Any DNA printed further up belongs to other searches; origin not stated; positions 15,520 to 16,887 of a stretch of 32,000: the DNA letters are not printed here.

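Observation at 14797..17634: Two-gene module: SdhB-like and HdrB/SdhE-like partners that both lost their Fe-S ligands, capped by intact ferredoxin and flavodoxin domains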

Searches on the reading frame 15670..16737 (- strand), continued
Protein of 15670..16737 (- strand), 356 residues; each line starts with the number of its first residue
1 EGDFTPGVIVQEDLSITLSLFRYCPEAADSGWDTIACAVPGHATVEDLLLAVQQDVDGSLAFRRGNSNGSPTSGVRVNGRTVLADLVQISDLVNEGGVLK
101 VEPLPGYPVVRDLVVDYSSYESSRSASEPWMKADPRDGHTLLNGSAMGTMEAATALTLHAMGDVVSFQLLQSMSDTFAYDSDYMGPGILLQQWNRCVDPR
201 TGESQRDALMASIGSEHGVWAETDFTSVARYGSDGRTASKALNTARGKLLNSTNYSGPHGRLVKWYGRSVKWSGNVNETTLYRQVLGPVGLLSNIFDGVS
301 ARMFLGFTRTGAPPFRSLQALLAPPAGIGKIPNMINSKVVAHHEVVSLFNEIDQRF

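Call 64: find_homologous_proteins(query=A5)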
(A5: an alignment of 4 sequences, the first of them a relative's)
Query A5 (4 sequences) (287 aa, profile of the alignment): 2321 proteins with E <= 0.001 among 8000 candidates; the best 120 are listed.
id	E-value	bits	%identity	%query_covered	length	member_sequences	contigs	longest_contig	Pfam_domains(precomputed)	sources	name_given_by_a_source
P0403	3.7e-168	576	67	99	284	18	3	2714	PF02754.22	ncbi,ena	-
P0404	4.1e-168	576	67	98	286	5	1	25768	PF02754.22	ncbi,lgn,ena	-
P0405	2.6e-165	567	61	99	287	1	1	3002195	PF02754.22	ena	-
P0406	2.8e-162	557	67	99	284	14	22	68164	PF02754.22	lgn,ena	-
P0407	9.1e-159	546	67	99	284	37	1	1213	PF02754.22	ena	-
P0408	1.9e-158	545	86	100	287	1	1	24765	PF02754.22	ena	-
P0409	9.7e-157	539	84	100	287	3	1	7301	PF02754.22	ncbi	-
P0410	3.3e-156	537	65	98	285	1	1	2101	PF02754.22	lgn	-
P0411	1.8e-155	535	65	99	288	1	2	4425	PF02754.22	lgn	-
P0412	4.1e-155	534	65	99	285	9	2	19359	PF02754.22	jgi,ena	jgi:succinate dehydrogenase / fumarate reductase cytochrome b subunit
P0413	5.6e-154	530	65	99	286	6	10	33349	PF02754.22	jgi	jgi:succinate dehydrogenase / fumarate reductase cytochrome b subunit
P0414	4.2e-153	527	65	99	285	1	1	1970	PF02754.22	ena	-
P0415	8.0e-152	523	66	99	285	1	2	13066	PF02754.22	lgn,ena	-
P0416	5.0e-151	520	71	100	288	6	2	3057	PF02754.22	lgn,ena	-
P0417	1.0e-150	519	70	100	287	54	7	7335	PF02754.22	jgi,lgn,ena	-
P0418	1.3e-150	519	72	100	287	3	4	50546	PF02754.22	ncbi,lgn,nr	ncbi:MAG: CoB--CoM heterodisulfide reductase iron-sulfur subunit B family protein [Candidatus Thalas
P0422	6.6e-150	517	68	100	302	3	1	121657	PF02754.22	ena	-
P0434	2.3e-148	511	71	100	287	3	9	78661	PF02754.22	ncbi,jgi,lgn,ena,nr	ncbi:MAG: CoB--CoM heterodisulfide reductase iron-sulfur subunit B family protein [Euryarchaeota arc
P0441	5.6e-146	504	70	100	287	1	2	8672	PF02754.22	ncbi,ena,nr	ncbi:MAG: hypothetical protein CMO20_02585 [Thermoplasmata archaeon]|nr:hypothetical protein [Thermo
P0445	8.7e-144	496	62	99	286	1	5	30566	PF02754.22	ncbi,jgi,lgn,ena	-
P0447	8.1e-129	447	55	99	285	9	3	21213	PF02754.22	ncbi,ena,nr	ncbi:MAG: heterodisulfide reductase [Euryarchaeota archaeon]|nr:heterodisulfide reductase [Euryarcha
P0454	1.2e-113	398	57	99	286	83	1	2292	PF02754.22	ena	-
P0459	3.1e-113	396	56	99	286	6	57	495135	PF02754.22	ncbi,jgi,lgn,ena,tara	ncbi:MAG: CoB--CoM heterodisulfide reductase iron-sulfur subunit B family protein [Candidatus Poseid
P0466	3.3e-112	393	54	99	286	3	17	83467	PF02754.22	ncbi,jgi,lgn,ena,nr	ncbi:MAG TPA: CoB--CoM heterodisulfide reductase iron-sulfur subunit B family protein [Candidatus Th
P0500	7.7e-110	385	54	99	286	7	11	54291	PF02754.22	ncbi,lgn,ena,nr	ncbi:MAG: CoB--CoM heterodisulfide reductase iron-sulfur subunit B family protein [Candidatus Thermo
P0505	1.8e-109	384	52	99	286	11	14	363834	PF02754.22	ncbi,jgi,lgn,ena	jgi:succinate dehydrogenase / fumarate reductase cytochrome b subunit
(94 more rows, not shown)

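Call 68: list_cluster_members(proteins=[P0404, P0403, P0418, P0434, P0441, P0447, P0459, P0466, P0500, P0454])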
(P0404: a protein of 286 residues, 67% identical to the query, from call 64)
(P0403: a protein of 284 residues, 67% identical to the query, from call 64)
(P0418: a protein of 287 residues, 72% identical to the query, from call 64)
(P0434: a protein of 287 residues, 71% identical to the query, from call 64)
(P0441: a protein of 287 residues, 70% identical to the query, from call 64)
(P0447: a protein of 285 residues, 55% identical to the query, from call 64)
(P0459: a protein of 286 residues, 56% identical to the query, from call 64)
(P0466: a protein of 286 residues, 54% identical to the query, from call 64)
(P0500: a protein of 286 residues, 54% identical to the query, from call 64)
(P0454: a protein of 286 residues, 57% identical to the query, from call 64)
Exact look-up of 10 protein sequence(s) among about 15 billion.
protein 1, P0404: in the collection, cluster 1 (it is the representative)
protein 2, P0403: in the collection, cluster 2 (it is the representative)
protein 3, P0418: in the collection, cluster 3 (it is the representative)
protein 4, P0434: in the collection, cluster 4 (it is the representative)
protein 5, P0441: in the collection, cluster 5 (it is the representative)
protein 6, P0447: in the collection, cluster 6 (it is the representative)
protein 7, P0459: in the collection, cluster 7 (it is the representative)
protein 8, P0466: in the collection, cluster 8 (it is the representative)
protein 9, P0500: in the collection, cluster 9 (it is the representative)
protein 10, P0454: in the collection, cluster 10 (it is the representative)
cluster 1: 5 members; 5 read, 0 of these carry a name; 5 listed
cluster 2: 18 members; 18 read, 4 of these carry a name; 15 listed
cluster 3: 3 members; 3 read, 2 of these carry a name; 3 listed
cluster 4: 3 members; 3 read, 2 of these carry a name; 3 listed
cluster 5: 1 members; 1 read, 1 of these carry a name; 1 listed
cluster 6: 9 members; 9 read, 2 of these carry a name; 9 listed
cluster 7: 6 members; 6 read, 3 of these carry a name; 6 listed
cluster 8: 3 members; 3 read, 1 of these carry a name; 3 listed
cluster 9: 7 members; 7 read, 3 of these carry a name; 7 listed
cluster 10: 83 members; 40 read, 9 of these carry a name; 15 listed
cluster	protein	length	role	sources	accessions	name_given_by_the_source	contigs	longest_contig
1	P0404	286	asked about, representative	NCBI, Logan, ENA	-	-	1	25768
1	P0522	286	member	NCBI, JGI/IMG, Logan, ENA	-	-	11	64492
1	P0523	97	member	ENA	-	-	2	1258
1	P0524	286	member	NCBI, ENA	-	-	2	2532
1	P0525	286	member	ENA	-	-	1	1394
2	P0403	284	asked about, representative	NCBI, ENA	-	-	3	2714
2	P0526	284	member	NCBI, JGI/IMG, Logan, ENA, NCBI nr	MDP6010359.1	MAG: CoB--CoM heterodisulfide reductase iron-sulfur subunit B family protein [Candidatus ... | succinate dehydrogenase / fumarate reductase cytochrome b subunit | CoB--CoM heterodisulfide reductase iron-sulfur subunit B family protein [Candidatus ...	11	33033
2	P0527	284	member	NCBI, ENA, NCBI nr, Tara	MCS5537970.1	MAG: CoB--CoM heterodisulfide reductase iron-sulfur subunit B family protein [Candidatus ... | CoB--CoM heterodisulfide reductase iron-sulfur subunit B family protein [Candidatus ... | strand:- start:593 stop:1447 length:855 start_codon:yes stop_codon:yes gene_type:complete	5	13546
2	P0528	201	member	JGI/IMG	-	succinate dehydrogenase / fumarate reductase cytochrome b subunit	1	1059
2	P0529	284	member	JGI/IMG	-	succinate dehydrogenase / fumarate reductase cytochrome b subunit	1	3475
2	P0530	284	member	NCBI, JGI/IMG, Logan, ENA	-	-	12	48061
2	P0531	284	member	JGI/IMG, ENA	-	-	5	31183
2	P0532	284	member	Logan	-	-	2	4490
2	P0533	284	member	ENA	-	-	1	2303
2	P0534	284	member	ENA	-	-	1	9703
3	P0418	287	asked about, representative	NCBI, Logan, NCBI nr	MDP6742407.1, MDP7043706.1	MAG: CoB--CoM heterodisulfide reductase iron-sulfur subunit B family protein [Candidatus ... | CoB--CoM heterodisulfide reductase iron-sulfur subunit B family protein [Candidatus ...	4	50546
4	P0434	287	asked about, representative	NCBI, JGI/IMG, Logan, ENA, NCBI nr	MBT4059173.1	MAG: CoB--CoM heterodisulfide reductase iron-sulfur subunit B family protein ... | succinate dehydrogenase / fumarate reductase cytochrome b subunit | CoB--CoM heterodisulfide reductase iron-sulfur subunit B family protein [Euryarchaeota ...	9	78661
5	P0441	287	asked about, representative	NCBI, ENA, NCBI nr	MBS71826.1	MAG: hypothetical protein CMO20_02585 [Thermoplasmata archaeon] | hypothetical protein [Thermoplasmata archaeon]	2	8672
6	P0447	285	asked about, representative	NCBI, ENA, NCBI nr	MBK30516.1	MAG: heterodisulfide reductase [Euryarchaeota archaeon] | heterodisulfide reductase [Euryarchaeota archaeon]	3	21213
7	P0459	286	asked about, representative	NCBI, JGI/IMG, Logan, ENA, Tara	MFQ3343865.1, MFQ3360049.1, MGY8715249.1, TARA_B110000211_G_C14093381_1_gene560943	MAG: CoB--CoM heterodisulfide reductase iron-sulfur subunit B family protein [Candidatus ... | succinate dehydrogenase / fumarate reductase cytochrome b subunit | strand:- start:16478 stop:17338 length:861 start_codon:yes stop_codon:yes ...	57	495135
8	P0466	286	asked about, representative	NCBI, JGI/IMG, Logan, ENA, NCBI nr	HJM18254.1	MAG TPA: CoB--CoM heterodisulfide reductase iron-sulfur subunit B family protein ... | CoB--CoM heterodisulfide reductase iron-sulfur subunit B family protein [Candidatus ...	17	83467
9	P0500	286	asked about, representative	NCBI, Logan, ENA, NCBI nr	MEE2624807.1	MAG: CoB--CoM heterodisulfide reductase iron-sulfur subunit B family protein [Candidatus ... | CoB--CoM heterodisulfide reductase iron-sulfur subunit B family protein [Candidatus ...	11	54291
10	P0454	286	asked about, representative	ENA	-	-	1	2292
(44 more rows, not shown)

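Call 77: find_encoding_contigs(protein=P0422, flank=2600, max_places=1)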
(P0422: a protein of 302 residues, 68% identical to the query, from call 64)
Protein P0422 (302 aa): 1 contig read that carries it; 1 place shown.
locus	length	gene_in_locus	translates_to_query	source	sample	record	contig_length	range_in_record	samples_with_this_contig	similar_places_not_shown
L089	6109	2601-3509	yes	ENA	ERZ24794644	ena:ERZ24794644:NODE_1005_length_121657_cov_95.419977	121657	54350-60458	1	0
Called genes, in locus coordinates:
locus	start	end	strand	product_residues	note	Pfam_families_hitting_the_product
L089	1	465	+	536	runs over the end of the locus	PF00118:Cpn60_TCP1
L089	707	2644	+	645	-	PF00258:Flavodoxin_1, PF13085:Fer2_3 (weak)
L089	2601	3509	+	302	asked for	PF02754:CCG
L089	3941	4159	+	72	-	-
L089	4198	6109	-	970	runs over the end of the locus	PF00270:DEAD, PF04851:ResIII, PF00271:Helicase_C, PF02732:ERCC4, PF00633:HHH (faint), PF12826:HHH_2, PF14520:HHH_5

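Call 78: find_encoding_contigs(protein=P0434, flank=2600, max_places=1)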
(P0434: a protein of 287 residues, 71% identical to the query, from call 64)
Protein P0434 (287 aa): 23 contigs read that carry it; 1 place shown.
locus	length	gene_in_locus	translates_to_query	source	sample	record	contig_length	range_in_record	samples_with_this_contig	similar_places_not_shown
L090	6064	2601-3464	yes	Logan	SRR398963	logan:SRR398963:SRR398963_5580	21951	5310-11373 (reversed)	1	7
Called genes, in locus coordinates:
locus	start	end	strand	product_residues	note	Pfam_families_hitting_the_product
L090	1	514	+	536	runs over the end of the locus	PF00118:Cpn60_TCP1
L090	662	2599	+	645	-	PF13370:Fer4_13 (faint), PF00258:Flavodoxin_1, PF13085:Fer2_3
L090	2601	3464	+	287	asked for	PF02754:CCG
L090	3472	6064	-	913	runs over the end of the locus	PF00270:DEAD, PF04851:ResIII, PF00271:Helicase_C, PF02732:ERCC4, PF00633:HHH (weak), PF12826:HHH_2, PF14520:HHH_5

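Call 79: find_encoding_contigs(protein=P0445, flank=2600, max_places=1)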
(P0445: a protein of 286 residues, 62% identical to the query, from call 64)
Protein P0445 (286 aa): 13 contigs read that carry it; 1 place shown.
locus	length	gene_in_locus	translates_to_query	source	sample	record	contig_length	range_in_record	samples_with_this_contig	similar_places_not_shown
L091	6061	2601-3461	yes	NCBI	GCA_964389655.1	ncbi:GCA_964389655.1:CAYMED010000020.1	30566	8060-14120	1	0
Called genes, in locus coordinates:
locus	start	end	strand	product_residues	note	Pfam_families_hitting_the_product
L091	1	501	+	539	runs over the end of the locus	PF00118:Cpn60_TCP1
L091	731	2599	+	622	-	PF00258:Flavodoxin_1, PF13085:Fer2_3 (weak)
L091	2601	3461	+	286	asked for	PF02754:CCG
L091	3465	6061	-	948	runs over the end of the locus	PF00270:DEAD, PF04851:ResIII, PF14520:HHH_5 (faint), PF21210:RNA_helicase_helical (weak), PF00271:Helicase_C, PF02732:ERCC4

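Call 80: find_encoding_contigs(protein=P0459, flank=2600, max_places=1)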
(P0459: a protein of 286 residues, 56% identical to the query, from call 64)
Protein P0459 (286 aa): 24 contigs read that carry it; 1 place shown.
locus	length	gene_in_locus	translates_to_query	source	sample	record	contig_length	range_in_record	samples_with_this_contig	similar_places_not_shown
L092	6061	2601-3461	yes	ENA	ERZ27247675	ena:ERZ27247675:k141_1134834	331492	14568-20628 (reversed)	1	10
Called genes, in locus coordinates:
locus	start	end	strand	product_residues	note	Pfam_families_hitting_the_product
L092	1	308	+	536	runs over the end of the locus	PF00118:Cpn60_TCP1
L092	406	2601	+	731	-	PF00258:Flavodoxin_1, PF13085:Fer2_3 (weak)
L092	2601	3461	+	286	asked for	PF02754:CCG (weak)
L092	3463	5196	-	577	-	PF00270:DEAD, PF04851:ResIII, PF00271:Helicase_C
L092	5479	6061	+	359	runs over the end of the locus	PF00297:Ribosomal_L3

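Call 81: find_encoding_contigs(protein=P0505, flank=2600, max_places=1)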
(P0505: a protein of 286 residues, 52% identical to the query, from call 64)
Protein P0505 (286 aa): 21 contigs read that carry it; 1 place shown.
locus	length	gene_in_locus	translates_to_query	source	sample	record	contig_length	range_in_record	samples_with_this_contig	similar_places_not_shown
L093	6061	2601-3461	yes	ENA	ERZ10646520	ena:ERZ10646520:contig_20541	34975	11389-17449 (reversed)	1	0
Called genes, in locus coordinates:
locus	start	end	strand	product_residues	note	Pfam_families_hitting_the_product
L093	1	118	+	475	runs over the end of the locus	PF00118:Cpn60_TCP1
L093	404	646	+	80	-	PF00258:Flavodoxin_1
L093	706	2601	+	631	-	PF00258:Flavodoxin_1, PF13085:Fer2_3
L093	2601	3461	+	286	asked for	PF02754:CCG (weak)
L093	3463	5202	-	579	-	PF00270:DEAD, PF04851:ResIII, PF00271:Helicase_C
